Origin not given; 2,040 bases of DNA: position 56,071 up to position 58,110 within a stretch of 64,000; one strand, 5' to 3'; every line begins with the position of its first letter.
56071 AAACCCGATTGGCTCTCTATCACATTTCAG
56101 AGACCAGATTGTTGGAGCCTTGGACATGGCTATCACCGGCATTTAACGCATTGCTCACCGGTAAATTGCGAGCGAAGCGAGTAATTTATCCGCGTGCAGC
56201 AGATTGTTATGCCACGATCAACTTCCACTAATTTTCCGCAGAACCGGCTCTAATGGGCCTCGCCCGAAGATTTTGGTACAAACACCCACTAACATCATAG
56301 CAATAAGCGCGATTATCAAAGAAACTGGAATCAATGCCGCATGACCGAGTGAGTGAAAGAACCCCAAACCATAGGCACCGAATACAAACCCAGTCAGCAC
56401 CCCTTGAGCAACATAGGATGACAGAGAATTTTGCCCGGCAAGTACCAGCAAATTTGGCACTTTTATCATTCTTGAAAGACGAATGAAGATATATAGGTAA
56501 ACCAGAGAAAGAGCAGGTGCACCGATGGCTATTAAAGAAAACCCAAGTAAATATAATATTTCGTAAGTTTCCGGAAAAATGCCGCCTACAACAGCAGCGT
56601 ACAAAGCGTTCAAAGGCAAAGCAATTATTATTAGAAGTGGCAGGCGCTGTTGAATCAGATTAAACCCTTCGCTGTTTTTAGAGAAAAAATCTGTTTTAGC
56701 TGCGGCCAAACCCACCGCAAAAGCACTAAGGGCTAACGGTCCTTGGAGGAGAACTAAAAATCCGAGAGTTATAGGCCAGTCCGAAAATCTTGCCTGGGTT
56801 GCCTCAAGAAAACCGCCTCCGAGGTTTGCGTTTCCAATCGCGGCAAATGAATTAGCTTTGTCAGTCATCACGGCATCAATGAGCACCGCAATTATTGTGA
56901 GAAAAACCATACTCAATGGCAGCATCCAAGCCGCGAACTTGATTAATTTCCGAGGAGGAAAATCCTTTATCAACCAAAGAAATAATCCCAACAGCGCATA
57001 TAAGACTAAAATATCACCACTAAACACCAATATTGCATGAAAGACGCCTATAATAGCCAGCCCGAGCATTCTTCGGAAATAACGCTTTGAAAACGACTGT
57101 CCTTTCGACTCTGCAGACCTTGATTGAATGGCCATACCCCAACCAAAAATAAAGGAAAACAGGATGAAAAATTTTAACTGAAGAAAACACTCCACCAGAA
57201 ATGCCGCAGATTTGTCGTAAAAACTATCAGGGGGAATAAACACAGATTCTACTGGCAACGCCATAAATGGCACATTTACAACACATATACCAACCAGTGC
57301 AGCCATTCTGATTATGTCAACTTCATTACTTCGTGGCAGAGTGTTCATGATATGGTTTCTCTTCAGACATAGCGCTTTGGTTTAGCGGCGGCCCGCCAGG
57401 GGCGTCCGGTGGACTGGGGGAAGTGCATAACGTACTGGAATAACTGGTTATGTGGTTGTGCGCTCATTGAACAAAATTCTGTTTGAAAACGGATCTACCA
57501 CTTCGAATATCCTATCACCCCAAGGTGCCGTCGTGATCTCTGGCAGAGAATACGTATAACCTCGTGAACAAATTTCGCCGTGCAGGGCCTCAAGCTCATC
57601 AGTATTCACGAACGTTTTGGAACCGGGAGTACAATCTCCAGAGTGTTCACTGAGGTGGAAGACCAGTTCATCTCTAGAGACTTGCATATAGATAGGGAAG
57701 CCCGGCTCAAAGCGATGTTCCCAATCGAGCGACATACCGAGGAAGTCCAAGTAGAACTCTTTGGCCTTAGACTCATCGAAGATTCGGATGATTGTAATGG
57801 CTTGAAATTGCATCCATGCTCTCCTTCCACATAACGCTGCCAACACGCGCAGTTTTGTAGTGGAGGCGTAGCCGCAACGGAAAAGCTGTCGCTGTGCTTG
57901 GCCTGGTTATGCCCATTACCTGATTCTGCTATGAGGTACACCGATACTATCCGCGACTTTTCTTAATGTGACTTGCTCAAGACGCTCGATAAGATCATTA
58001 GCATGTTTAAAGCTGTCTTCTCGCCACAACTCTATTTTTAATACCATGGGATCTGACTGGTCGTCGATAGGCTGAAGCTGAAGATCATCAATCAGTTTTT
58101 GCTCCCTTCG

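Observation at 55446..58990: Decayed chromosomal integron with four cassettes whose boundaries obey the attC R''/R' complementarity rule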

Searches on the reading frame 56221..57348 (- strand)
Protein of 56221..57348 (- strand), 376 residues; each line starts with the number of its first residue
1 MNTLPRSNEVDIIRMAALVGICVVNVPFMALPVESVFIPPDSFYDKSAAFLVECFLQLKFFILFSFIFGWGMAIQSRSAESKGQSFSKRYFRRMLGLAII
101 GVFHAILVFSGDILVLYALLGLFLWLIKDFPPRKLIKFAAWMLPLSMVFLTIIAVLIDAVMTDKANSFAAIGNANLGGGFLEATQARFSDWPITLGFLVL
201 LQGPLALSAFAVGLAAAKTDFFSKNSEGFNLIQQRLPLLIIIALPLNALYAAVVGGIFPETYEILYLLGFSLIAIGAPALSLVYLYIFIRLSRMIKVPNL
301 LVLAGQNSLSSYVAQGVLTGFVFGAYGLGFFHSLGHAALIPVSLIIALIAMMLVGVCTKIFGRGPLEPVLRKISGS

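Call 3: search_protein_families(library=pfam, proteins=[window:56221-57348:-], max_evalue=0.01)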
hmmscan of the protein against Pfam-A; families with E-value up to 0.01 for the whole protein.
window:56221-57348:- (376 aa): 1 family
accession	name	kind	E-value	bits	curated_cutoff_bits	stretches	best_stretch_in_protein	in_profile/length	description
PF04235.18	DUF418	-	6.2e-19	69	23.6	1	217-373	2-159/163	Protein of unknown function (DUF418)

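Call 36: search_protein_families(library=ncbifam, proteins=[window:56221-57348:-], max_evalue=0.01)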
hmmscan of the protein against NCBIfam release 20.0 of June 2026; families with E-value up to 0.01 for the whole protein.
window:56221-57348:- (376 aa): 1 family
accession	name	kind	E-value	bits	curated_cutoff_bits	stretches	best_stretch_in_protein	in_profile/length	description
NF008093.1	PRK10835.1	equivalog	3.7e-20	72.5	325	2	6-169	2-160/375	DUF418 domain-containing protein YeiB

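Call 38: find_related_loci(query=window:56221-57348:-, collection=metagenome_contigs, flank=2500)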
Query window:56221-57348:- (376 aa) in metagenome_contigs; peptide patterns used: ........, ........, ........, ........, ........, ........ (x = any residue, [..] = any of these).
220 stretches matched a pattern; 7 encode a relative of the query (tblastn E <= 1e-3); 7 distinct loci.
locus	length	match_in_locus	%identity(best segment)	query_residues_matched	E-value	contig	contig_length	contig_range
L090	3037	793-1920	91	1-376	0e+0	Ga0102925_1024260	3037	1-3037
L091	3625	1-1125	91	2-376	0e+0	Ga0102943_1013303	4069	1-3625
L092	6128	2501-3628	84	1-376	0e+0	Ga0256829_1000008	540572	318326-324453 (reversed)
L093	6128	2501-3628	84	1-376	0e+0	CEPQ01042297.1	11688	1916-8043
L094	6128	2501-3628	84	1-376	0e+0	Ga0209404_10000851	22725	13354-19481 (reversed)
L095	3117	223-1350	80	1-376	0e+0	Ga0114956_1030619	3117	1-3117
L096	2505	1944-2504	64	1-187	3e-72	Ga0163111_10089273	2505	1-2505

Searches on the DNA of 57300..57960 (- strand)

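Call 46: search_with_rna_model(model_id=R1, sources=[L081, L082, L083, L084, L085, L086, L087, L088, L089, L090, L091, L092, L093, L094, L095, L096, L097, L098, L099, L100, L101, L102, L103, L104], max_evalue=1)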
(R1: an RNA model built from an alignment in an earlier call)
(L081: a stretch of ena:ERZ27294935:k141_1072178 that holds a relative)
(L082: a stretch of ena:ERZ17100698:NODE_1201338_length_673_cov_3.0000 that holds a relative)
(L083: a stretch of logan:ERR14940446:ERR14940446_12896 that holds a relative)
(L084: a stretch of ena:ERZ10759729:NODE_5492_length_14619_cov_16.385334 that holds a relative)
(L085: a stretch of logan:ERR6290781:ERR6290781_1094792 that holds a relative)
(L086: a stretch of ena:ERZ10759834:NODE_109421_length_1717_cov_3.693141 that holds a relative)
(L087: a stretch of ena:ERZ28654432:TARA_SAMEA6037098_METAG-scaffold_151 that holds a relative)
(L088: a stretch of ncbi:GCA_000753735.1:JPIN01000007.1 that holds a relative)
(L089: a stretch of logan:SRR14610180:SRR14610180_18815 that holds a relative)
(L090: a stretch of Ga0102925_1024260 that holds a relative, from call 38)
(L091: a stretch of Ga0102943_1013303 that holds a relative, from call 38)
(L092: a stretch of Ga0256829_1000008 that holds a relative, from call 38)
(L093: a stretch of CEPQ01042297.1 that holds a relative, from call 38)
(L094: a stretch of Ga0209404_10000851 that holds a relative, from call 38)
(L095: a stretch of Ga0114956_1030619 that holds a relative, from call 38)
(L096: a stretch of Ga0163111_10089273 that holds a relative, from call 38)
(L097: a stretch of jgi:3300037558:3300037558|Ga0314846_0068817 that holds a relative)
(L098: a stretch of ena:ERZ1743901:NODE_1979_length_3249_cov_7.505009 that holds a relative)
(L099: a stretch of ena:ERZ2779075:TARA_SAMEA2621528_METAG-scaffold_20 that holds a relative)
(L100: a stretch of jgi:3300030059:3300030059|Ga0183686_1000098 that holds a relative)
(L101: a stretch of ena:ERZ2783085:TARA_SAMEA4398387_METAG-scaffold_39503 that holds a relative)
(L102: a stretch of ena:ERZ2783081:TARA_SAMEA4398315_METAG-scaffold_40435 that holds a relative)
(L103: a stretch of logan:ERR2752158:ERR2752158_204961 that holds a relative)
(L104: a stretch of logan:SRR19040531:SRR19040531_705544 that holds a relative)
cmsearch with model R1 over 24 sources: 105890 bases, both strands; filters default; matches with E-value up to 1: 52.
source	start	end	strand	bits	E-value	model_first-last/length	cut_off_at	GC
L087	4869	4985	-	48.7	3.7e-11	1-61/61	no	0.55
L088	4869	4985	-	48.7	3.7e-11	1-61/61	no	0.55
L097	756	839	-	48.6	4e-11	1-61/61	no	0.61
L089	1330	1414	-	46.5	1.6e-10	1-61/61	no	0.58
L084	3822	3908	-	45.9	2.4e-10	1-61/61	no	0.57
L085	140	226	-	45.9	2.4e-10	1-61/61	no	0.57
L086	177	263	-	45.9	2.4e-10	1-61/61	no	0.57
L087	5361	5445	-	45.7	2.9e-10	1-61/61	no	0.59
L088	5361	5445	-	45.7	2.9e-10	1-61/61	no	0.59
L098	1142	1219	-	43.2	1.6e-09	1-61/61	no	0.56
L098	357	435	-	41.4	5.1e-09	1-61/61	no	0.59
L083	1669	1745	-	40.7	8.4e-09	1-61/61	no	0.48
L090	1929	2000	-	39.7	1.6e-08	1-61/61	no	0.5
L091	1134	1205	-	39.7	1.6e-08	1-61/61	no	0.5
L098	1841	1918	-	36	2e-07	1-61/61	no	0.58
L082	425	479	-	35.1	3.6e-07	1-61/61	no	0.53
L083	2254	2325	-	34.7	4.7e-07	1-61/61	no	0.51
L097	1802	1859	-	34.6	4.9e-07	1-61/61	no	0.57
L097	252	329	-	34.4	5.8e-07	1-61/61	no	0.53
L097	2115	2192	-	25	0.00031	1-61/61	no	0.69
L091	2268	2351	-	24.1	0.00056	1-61/61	no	0.6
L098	3103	3204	-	23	0.0012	1-61/61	no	0.64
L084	4380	4495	-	22.9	0.0013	1-61/61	no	0.5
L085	698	813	-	22.9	0.0013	1-61/61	no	0.5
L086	735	850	-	22.9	0.0013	1-61/61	no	0.5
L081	41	124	+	22.4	0.0018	1-61/61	no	0.61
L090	704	774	-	22.3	0.0019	1-61/61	no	0.59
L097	1215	1319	-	22.2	0.002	1-61/61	no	0.56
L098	2294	2398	-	22.1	0.0022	1-61/61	no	0.55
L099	2861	2926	-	21.7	0.0028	1-61/61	no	0.55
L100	1280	1345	-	21.7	0.0028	1-61/61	no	0.55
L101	1075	1140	-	21.7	0.0028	1-61/61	no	0.55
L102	2455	2520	-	21.7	0.0028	1-61/61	no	0.55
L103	2861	2926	-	21.7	0.0028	1-61/61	no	0.55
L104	2571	2636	-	21.7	0.0028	1-61/61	no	0.55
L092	118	192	-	21.7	0.0029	1-61/61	no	0.57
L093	118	192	-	21.7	0.0029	1-61/61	no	0.57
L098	2759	2845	-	21.2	0.004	1-61/61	no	0.59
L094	60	141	-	19.2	0.015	1-61/61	no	0.68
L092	2405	2482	-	19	0.018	1-61/61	no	0.59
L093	2405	2482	-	19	0.018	1-61/61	no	0.59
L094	2405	2482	-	18.9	0.018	1-61/61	no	0.62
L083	2915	2985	-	18.8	0.021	1-61/61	no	0.58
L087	6519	6577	-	18.7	0.022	1-61/61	no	0.54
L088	6519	6577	-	18.7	0.022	1-61/61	no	0.54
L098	755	786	-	17.6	0.045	15-47/61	no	0.66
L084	5415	5480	-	16.2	0.12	1-61/61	no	0.35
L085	1733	1798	-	16.2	0.12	1-61/61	no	0.35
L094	1382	1415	-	14.7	0.33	1-61/61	no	0.53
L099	3913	3971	-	13.6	0.66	1-61/61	no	0.49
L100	2332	2390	-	13.6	0.66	1-61/61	no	0.49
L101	2127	2185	-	13.6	0.66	1-61/61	no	0.49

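Call 83: search_with_rna_model(model_id=R2, source=window, start=57300, end=57960, max_evalue=10, show_alignments=2)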
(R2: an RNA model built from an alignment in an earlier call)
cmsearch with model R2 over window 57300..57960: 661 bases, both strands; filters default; matches with E-value up to 10: 2.
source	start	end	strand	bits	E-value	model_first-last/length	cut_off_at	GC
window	57829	57912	+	74.4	5.6e-19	1-84/84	no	0.56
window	57367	57453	+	19.9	9.1e-05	1-84/84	no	0.57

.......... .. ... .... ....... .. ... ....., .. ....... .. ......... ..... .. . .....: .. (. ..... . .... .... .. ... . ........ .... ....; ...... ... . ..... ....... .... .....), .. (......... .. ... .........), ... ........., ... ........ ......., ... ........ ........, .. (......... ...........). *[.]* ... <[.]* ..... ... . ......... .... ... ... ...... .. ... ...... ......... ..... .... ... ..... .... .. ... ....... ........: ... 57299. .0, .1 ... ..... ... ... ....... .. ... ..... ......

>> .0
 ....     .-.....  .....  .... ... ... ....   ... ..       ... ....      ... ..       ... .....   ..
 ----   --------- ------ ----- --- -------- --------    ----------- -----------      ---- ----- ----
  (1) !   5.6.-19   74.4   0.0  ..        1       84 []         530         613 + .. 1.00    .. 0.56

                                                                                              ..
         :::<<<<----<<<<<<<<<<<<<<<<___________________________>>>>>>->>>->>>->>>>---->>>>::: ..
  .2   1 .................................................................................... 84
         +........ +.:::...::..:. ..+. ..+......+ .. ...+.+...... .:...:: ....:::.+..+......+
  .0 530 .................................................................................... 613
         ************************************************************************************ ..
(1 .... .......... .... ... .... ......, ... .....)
